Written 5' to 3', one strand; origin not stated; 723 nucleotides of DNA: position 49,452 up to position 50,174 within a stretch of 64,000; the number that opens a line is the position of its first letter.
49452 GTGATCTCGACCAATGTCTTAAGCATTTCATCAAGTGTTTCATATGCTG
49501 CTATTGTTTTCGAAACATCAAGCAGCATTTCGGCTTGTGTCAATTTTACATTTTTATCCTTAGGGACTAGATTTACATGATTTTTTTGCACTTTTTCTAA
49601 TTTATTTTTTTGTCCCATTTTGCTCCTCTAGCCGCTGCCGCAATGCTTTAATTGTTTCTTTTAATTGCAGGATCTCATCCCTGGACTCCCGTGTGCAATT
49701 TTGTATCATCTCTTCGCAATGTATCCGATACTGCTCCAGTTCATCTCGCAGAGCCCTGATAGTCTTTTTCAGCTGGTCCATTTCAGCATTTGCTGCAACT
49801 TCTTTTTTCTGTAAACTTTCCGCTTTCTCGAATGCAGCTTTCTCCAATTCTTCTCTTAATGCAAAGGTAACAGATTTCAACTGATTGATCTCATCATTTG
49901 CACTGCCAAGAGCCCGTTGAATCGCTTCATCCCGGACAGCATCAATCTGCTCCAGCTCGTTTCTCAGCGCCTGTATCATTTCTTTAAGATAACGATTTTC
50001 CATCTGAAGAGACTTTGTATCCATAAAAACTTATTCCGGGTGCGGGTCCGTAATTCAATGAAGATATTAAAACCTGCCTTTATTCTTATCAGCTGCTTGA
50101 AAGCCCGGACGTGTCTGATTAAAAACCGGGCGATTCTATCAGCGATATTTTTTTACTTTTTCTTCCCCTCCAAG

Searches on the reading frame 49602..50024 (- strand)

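Call 70: search_protein_families(library=pfam, proteins=[window:49602-50024:-])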
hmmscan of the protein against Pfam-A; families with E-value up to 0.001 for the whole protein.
window:49602-50024:- (140 aa): 4 families
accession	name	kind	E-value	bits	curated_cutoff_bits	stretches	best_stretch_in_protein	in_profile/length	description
PF09823.15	DUF2357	-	0.00013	21.8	23.3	1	8-73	164-230/251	Domain of unknown function (DUF2357)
PF09789.14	CC149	-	0.00043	20.1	30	0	2-28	192-218/316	Coiled-coil domain-containing protein 149-A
PF10211.14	Ax_dynein_light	-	0.00066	20.2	26.4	0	51-133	106-186/187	Axonemal dynein light chain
PF09769.14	ApoO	-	0.00086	19.7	31.4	0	79-131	10-62/131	Apolipoprotein O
